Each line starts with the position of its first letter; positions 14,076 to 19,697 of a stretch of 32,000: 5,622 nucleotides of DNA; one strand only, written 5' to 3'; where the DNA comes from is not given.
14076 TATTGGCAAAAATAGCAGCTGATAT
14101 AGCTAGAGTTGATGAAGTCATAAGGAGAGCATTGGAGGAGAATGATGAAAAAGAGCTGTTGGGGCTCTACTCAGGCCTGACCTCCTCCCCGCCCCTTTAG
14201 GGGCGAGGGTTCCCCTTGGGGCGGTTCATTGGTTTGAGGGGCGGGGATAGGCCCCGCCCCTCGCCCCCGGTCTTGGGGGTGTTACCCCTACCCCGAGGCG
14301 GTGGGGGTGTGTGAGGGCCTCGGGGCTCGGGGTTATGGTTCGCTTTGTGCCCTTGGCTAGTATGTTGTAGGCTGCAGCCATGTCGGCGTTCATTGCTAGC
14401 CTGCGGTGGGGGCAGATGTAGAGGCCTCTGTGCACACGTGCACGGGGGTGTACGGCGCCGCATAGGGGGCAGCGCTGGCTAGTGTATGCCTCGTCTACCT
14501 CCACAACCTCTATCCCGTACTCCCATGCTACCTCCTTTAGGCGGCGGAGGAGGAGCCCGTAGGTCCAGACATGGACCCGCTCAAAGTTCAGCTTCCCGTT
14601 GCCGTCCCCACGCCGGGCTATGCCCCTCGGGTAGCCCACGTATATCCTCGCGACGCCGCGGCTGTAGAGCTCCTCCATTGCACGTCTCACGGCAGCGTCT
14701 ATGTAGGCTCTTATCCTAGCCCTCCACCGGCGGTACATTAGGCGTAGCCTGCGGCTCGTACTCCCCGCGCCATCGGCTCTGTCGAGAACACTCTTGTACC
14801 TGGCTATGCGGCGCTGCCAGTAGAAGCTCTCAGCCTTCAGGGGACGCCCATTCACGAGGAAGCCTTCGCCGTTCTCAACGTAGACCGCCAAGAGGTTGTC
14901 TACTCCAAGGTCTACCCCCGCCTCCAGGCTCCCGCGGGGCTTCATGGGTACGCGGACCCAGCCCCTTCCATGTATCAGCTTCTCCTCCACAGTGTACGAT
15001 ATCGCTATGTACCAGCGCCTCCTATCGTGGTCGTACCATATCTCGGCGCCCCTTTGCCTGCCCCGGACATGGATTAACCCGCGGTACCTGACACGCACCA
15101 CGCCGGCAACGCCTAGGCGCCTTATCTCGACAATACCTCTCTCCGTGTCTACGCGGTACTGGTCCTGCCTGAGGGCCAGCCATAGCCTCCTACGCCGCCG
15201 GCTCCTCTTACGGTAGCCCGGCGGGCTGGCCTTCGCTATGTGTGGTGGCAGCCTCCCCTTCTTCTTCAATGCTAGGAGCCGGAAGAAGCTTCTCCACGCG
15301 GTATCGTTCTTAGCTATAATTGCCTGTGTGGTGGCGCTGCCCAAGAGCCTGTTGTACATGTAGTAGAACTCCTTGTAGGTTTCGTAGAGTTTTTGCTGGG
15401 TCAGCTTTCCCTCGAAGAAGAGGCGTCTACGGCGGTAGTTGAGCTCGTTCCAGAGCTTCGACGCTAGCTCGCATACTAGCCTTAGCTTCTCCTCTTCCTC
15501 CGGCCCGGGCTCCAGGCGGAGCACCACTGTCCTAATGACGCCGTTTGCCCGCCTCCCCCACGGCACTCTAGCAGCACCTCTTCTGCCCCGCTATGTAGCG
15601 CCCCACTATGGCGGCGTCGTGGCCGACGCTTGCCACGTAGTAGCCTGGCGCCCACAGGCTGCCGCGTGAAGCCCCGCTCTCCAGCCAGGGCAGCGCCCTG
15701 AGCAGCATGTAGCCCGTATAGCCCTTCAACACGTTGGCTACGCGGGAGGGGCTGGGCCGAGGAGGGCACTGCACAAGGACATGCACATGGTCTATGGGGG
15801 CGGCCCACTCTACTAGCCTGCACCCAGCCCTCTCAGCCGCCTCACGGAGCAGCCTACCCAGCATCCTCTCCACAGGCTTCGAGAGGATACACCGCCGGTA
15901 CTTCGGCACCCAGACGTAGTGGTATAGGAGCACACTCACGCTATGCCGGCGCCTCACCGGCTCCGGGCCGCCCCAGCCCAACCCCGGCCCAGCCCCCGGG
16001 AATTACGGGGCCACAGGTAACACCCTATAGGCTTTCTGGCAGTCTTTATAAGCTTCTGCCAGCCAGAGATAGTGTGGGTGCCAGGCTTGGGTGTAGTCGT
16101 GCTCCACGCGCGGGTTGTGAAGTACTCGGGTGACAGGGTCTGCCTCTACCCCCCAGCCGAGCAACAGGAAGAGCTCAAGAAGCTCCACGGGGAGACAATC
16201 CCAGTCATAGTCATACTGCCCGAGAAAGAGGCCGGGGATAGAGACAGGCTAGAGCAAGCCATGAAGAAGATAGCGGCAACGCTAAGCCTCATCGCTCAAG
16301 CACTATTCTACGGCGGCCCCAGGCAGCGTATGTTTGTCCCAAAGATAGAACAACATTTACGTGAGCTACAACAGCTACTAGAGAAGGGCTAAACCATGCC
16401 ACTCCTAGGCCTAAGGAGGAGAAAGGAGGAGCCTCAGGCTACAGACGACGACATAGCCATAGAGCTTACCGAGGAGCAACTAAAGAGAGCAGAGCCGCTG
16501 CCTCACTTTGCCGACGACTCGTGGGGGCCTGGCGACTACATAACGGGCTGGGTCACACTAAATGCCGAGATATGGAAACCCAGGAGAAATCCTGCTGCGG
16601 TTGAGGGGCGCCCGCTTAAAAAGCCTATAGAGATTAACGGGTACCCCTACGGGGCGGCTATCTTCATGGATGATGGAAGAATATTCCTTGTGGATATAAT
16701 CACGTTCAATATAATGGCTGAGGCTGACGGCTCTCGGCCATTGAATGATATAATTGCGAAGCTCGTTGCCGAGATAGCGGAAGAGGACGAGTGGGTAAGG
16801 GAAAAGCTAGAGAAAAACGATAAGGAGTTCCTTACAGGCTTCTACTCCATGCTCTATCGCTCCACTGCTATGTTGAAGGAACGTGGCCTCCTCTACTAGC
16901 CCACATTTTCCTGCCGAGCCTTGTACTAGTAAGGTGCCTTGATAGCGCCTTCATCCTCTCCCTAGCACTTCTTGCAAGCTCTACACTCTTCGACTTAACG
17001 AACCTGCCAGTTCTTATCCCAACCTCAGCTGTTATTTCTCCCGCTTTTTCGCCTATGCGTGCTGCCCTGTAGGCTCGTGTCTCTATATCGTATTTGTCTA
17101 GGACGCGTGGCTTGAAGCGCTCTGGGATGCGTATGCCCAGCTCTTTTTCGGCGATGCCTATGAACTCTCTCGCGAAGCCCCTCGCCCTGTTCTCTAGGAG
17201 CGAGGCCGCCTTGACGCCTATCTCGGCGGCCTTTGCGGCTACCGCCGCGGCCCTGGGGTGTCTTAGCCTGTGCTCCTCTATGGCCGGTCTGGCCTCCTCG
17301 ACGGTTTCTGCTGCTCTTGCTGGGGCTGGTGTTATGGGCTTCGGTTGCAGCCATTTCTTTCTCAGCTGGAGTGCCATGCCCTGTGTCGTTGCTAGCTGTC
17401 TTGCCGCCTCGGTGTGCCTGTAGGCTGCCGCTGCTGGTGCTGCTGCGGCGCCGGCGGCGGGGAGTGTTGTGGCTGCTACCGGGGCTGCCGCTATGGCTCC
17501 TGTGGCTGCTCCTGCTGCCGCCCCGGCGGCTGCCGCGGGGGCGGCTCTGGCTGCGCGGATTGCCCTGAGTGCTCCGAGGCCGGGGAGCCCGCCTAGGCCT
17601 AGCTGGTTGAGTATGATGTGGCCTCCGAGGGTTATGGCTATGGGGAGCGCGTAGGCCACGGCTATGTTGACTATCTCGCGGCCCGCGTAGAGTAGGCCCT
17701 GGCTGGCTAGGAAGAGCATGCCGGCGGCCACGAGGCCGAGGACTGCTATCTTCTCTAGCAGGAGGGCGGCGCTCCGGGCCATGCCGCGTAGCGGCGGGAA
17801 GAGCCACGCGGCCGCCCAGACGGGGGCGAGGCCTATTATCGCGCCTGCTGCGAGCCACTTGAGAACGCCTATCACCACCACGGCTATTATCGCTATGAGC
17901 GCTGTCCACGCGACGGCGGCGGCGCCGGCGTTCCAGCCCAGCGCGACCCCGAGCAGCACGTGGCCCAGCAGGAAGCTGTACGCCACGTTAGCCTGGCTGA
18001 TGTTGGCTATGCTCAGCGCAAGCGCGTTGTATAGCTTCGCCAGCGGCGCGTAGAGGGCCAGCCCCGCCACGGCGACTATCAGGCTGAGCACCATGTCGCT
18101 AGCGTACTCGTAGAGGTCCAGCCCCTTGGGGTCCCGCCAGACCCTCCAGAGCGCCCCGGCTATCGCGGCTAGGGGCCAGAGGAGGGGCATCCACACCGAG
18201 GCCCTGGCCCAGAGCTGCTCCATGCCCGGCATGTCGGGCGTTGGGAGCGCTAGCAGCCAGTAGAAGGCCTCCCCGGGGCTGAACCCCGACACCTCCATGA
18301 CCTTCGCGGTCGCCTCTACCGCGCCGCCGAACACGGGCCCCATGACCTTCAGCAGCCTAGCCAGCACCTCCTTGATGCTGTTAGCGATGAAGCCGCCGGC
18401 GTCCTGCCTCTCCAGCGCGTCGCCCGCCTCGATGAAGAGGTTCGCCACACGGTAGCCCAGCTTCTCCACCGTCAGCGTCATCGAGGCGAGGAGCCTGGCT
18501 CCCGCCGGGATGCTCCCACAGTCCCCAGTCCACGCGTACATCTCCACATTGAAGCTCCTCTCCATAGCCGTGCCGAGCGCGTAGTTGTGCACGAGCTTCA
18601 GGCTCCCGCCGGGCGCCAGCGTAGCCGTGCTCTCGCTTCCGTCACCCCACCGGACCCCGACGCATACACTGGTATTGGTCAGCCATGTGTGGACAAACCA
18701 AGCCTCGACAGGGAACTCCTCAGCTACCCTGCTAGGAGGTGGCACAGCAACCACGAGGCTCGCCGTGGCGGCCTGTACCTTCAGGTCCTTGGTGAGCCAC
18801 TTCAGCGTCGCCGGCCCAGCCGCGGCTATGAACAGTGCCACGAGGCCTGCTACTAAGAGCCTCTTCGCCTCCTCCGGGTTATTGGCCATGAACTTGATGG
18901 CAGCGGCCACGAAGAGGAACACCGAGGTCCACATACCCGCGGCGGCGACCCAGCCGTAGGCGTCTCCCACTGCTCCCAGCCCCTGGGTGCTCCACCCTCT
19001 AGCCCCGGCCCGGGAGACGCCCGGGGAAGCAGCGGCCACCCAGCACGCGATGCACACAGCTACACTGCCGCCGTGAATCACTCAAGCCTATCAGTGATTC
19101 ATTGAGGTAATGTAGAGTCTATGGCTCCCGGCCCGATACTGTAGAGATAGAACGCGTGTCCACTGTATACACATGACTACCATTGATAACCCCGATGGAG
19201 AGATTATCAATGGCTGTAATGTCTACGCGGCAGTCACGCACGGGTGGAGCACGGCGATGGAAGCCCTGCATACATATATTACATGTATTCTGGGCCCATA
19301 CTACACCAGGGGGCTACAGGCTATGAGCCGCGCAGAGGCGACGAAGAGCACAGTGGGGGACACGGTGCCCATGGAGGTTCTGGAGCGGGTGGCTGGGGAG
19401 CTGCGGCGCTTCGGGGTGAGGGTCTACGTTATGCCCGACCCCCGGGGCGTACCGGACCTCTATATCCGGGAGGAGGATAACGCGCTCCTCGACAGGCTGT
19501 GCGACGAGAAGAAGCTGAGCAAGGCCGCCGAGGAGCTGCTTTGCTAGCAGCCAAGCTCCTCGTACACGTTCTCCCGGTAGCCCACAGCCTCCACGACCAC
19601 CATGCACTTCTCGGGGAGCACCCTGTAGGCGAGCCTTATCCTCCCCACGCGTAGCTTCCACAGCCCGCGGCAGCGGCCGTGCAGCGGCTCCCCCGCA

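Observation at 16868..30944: Type IV pilus module and type IV secretion-like module in one archaeal mobile-element cluster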

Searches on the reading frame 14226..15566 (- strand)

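Call 7: search_protein_families(library=pfam, proteins=[window:14226-15566:-], max_evalue=0.1)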
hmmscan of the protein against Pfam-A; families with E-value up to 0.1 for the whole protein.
window:14226-15566:- (446 aa): 3 families
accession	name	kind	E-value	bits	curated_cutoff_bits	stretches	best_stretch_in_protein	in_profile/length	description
PF01385.25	OrfB_IS605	-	1.9e-21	77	30.5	1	191-316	4-119/120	Probable transposase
PF07282.18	Cas12f1-like_TNB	-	7.8e-17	61.6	26.3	1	336-402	1-60/60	Cas12f1-like, TNB domain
PF06827.20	zf-FPG_IleRS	-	0.047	14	21.3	1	364-387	2-26/30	Zinc finger found in FPG and IleRS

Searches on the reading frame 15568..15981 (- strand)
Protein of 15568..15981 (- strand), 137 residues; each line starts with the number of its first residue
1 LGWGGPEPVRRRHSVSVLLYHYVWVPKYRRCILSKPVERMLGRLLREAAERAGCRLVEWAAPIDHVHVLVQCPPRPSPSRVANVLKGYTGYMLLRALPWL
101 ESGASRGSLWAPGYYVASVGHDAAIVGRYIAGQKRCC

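Call 7: search_protein_families(library=pfam, proteins=[window:15568-15981:-], max_evalue=0.1)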
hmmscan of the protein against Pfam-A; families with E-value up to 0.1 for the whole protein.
window:15568-15981:- (137 aa): 1 family
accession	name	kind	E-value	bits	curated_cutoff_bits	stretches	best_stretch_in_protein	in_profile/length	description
PF01797.21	Y1_Tnp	-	1.3e-28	99.9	23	1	15-133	2-121/121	Transposase IS200 like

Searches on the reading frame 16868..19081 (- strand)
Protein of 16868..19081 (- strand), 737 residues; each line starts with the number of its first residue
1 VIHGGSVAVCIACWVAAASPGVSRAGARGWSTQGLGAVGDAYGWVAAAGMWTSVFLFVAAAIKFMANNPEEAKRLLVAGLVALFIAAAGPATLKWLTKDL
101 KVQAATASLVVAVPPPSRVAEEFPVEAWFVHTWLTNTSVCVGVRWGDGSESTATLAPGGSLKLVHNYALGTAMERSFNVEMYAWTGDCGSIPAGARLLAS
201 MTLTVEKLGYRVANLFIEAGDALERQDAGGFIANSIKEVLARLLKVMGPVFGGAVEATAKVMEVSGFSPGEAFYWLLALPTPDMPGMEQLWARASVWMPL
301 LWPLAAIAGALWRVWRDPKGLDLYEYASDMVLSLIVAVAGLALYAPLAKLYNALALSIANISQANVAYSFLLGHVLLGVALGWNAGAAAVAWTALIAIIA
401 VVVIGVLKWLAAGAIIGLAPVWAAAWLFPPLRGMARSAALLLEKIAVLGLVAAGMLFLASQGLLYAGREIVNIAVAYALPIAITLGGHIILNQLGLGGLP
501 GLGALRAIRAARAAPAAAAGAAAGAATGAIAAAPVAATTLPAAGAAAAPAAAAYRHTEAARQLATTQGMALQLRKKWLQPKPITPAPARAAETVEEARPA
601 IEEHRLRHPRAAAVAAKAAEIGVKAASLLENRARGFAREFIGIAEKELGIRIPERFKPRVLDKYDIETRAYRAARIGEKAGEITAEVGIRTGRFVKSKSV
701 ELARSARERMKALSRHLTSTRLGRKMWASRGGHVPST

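Call 6: search_protein_families(library=pfam, proteins=[window:16868-19081:-], max_evalue=0.1)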
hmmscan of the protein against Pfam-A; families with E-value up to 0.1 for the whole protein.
window:16868-19081:- (737 aa): 1 family
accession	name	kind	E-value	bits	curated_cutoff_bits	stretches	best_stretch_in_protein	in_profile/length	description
PF15192.11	TMEM213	-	0.021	15.5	27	1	39-75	39-77/79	TMEM213 family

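Call 38: search_protein_families(library=ncbifam, proteins=[window:16868-19081:-], max_evalue=0.1)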
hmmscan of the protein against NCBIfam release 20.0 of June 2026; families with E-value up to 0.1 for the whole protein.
window:16868-19081:- (737 aa): 0 families

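Call 54: search_protein_representatives(protein=window:16868-19081:-)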
Query: 737 residues. Proteins with E-value up to 0.001 (for the whole library): 23; up to 1e-10: 10; up to 1e-30: 4. The best 23 are listed.
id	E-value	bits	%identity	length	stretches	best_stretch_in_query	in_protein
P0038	0.0e+00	1483.8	100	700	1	38-737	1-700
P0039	6.3e-192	656.2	66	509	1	14-514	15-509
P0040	3.5e-58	214.2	56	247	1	337-566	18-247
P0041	4.4e-31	124.6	30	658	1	51-678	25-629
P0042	3.1e-30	121.8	28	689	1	47-655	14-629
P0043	7.6e-24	100.7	68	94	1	38-114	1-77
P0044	9.4e-22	93.7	28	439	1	47-455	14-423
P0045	1.9e-18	82.8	30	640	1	226-689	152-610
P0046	1.4e-13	66.7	33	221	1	247-429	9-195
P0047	2.2e-11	59.5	29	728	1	81-637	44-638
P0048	4.0e-08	48.7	51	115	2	262-305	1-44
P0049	6.2e-08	48.1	35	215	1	537-690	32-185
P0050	1.6e-07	46.7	36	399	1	369-702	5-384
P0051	2.4e-07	46.1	31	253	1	221-386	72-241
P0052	2.8e-07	45.9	28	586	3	263-542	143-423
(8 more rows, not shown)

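Call 56: search_protein_families(library=pfam, alignment_id=A7, max_evalue=0.1)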
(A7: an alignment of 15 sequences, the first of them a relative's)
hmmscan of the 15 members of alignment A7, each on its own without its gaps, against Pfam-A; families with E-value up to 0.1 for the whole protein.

A. member 1, P0038 (700 aa): 1 family
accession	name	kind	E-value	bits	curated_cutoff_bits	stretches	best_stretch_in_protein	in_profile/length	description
PF15192.11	TMEM213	-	0.035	14.8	27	1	3-38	40-77/79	TMEM213 family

B. families by the number of members that match (of 15 scanned): 7 families
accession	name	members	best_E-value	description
PF00801.26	PKD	4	3.5e-05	PKD domain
PF18911.6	PKD_4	3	7.1e-06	PKD domain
PF15192.11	TMEM213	2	0.016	TMEM213 family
PF01743.26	PolyA_pol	1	8.2e-07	Poly A polymerase head domain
PF17013.11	Acetyltransf_15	1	0.023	Putative acetyl-transferase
PF11412.14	DsbD_N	1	0.073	Thiol:disulfide interchange protein DsbD, N-terminal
PF17582.7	UL20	1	0.094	Cytomegalovirus UL20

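Call 57: search_solved_structures(query=A7, max_evalue=10, show_alignments=2)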
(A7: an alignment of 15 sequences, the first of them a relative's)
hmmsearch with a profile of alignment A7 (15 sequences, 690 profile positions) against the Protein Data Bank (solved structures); distinct sequences matched with E-value up to 10: 26.
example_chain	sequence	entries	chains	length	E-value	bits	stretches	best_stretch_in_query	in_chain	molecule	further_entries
4xed_A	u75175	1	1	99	5.4e-06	28.7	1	91-143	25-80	Peptidase M14, carboxypeptidase A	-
9lrk_A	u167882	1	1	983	6.5e-06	28.4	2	108-168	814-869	Collagenase ColH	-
9lqj_A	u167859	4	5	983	6.5e-06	28.4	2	108-168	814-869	Collagenase ColH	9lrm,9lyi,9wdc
2c26_A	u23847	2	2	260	9.2e-05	24.6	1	107-192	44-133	ENDOGLUCANASE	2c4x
4jgu_A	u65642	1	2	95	0.0082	18.2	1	107-160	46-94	ColH protein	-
4jrw_A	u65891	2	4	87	0.01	17.9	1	104-160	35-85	Collagenase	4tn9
2y72_A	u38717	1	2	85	0.011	17.7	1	104-160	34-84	COLLAGENASE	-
4aqo_A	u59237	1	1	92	0.014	17.5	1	104-160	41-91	COLLAGENASE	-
4u6t_A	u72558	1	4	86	0.056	15.4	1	103-157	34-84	ColH protein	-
4u7k_A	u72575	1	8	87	0.058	15.4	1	103-157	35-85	ColH protein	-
2y3u_A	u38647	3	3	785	0.42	12.5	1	104-160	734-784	COLLAGENASE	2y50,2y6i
9e5c_1o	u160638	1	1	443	0.86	11.5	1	526-682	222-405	Dynein regulatory complex protein 10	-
1wgo_A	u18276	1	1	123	0.88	11.5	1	103-157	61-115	VPS10 domain-containing receptor SorCS2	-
5hda_A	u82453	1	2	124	0.96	11.4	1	549-610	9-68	Zinc finger MYND domain-containing protein 11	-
9lp4_A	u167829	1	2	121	0.99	11.3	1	550-610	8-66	Zinc finger MYND domain-containing protein 11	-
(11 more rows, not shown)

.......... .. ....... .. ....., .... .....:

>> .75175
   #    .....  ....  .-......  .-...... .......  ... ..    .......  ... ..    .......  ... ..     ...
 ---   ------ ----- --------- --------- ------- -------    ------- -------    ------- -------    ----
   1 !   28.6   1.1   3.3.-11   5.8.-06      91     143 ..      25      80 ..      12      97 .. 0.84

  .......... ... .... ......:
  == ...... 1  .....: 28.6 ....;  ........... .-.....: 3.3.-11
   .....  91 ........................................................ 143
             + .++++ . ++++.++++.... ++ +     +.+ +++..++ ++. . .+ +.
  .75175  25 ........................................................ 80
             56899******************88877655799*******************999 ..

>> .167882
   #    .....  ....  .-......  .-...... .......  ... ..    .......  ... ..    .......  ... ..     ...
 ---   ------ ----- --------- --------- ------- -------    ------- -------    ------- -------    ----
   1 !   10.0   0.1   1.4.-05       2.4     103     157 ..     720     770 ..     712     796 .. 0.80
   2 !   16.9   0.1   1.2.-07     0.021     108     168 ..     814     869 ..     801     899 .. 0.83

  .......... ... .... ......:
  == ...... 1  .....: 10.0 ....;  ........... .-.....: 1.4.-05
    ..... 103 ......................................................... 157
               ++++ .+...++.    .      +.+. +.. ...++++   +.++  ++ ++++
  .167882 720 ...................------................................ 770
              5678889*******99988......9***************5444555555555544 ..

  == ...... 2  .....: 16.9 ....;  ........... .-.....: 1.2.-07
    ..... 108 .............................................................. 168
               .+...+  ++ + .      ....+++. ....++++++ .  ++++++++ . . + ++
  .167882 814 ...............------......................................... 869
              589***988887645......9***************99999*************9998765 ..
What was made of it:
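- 16868..18970 (-): VirB6/CedA-like channel protein (700 aa): N-terminal VirB2-like helical hairpin, PKD domain, polytopic helical bundle, Ala-rich and charged C-terminal tail. PKD hit 5e-6 (call 57).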

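Call 89: predict_structure(alignment_id=A7)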
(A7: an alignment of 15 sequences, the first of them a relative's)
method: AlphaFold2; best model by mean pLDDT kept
length: 700 residues; sequences in the alignment: 15
mean_pLDDT: 66.9   pTM: 0.52
mean pLDDT of the five models: 66.9, 65.9, 63.3, 61.3, 61.1
residues with pLDDT >= 90: 30; 70-90: 339; 50-70: 170; < 50: 161
segments of 3 or more residues with pLDDT < 50: 61-71, 456-523, 542-575, 646-659, 684-700
pLDDT, mean of each block of 10 residues (from residue 1): 66 81 86 80 76 59 33 74 84 72 92 90 84 86 90 90 88 83 81 76 83 84 79 77 75 74 78 79 70 81 74 78 73 74 72 71 81 87 87 84 85 79 62 54 52 49 38 42 33 30 31 42 51 61 39 43 45 47 54 60 66 61 66 64 48 41 60 64 48 38
secondary structure, 60 per line:
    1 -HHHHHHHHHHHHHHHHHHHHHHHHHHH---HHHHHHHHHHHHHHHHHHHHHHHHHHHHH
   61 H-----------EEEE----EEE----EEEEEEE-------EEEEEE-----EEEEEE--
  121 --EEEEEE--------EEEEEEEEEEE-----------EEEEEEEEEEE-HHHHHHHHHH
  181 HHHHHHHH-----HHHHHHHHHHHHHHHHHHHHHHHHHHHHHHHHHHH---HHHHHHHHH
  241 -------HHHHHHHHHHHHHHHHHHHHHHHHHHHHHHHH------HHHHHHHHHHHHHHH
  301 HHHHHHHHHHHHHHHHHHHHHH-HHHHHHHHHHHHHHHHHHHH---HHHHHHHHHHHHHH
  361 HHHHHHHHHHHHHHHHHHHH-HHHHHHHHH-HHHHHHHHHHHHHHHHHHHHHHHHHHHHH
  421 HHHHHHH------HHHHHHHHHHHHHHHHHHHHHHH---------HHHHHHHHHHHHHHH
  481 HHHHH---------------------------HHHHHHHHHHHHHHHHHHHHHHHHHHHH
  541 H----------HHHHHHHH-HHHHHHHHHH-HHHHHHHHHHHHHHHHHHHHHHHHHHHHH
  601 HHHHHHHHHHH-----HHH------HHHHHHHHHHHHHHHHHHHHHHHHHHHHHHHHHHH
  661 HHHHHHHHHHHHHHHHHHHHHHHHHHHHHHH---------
elements in order (helices of 4 or more, strands of 3 or more residues): H2-28 H32-61 E73-76 E81-83 E88-94 E102-107 E113-118 E123-128 E137-147 E159-169 H171-188 H194-228 H232-240 H248-279 H286-322 H324-343 H347-380 H382-390 H392-427 H434-456 H466-485 H513-541 H552-559 H561-570 H572-611 H626-691
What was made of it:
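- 16868..18970 (-): AF2 model pLDDT 67 (call 89).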

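Call 91: fold_search(model_id=the predicted structure, library=pdb)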
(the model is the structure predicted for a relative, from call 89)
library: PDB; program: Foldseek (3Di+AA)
matches with E <= 10: 1576; with E <= 0.001: 0
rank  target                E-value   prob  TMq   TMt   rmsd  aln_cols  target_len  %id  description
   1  5jpm_B                3.6e-03  0.75  0.11  0.11  28.2       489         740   11  Structure of the complex of human complement C4 with MASP-2 rebuilt using iMDFF (released 2016-08-10)
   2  9qk2_B                9.4e-03  0.60  0.11  0.12  42.2       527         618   11  Structure of the Complement classical and lectin pathway C3 convertase in complex with substrate C3 (released 2025-12-24)
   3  9qk2_G                1.4e-02  0.60  0.11  0.08  29.7       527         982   11  Structure of the Complement classical and lectin pathway C3 convertase in complex with substrate C3 (released 2025-12-24)
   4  7q1y_A                1.7e-02  0.63  0.11  0.06  30.1       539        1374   10  X-ray structure of human A2ML1 (released 2022-04-20)
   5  8uin_G                2.1e-02  1.00  0.11  0.12   5.4       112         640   12  Structure of the C3bBb-albicin complex (released 2024-05-08)
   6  7o7p_C                2.2e-02  1.00  0.11  0.06   5.3       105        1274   10  (h-alpha2M)4 activated state (released 2022-04-13)
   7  7o7p_A                2.2e-02  1.00  0.11  0.06   5.3       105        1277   10  (h-alpha2M)4 activated state (released 2022-04-13)
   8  6fq0_C                2.4e-02  1.00  0.11  0.31   7.0       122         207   16  Crystal structure of the CsuC-CsuA/B chaperone-subunit preassembly complex of the archaic chaperone-usher Csu pili of  (released 2018-09-26)
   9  4xed                  2.7e-02  1.00  0.11  0.60   4.8       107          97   16  PKD domain of M14-like peptidase from Thermoplasmatales archaeon SCGC AB-540-F20 (released 2015-05-13)
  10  7o7q_A                2.7e-02  1.00  0.12  0.07   4.6       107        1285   12  (h-alpha2M)4 trypsin-activated state (released 2022-04-13)
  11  7q5z                  2.9e-02  0.33  0.10  0.06  29.7       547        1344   12  Cryo-EM structure of native human A2ML1 (released 2022-04-20)
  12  8wae_A                3.8e-02  1.00  0.11  0.52   5.1       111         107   13  Crystal structure of a novel porphyran-binding carbohydrate binding module (released 2024-09-11)
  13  9cfg_H                4.2e-02  0.97  0.09  0.40   8.0       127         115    6  Cryo-EM Refinement of Antibody 19-77 R71V in complex with SARS-CoV-2 HK.3 RBD (released 2025-07-02)
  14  2ij0_C                4.6e-02  0.99  0.10  0.44   5.8       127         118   14  Structural basis of T cell specificity and activation by the bacterial superantigen toxic shock syndrome toxin-1 (released 2007-02-20)
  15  8cem_B                4.6e-02  0.35  0.11  0.08  29.2       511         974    9  Structure of bovine native C3, re-refinement (released 2023-04-05)
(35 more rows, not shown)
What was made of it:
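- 16868..18970 (-): Weak Foldseek hits to R388 TrwI/VirB6 chains, E ~0.09 (call 91).
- On Conjugative type IV secretion system (minimal monoderm/archaeal type): Foldseek hits to TrwI/VirB6 are weak, E ~0.09 (call 91).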

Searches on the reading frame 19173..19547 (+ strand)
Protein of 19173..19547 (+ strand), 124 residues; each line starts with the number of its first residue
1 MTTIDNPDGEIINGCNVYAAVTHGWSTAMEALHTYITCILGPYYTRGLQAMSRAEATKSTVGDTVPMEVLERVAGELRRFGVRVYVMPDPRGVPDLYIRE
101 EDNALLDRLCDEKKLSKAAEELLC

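Call 69: search_protein_families(library=pfam, proteins=[window:19173-19547:+], max_evalue=0.1)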
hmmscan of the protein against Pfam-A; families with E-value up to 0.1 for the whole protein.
window:19173-19547:+ (124 aa): 1 family
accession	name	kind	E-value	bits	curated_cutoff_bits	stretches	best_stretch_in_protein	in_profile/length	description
PF12484.13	PPE-SVP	-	0.038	15.4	23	1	21-90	15-80/80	PPE-SVP subfamily C-terminal region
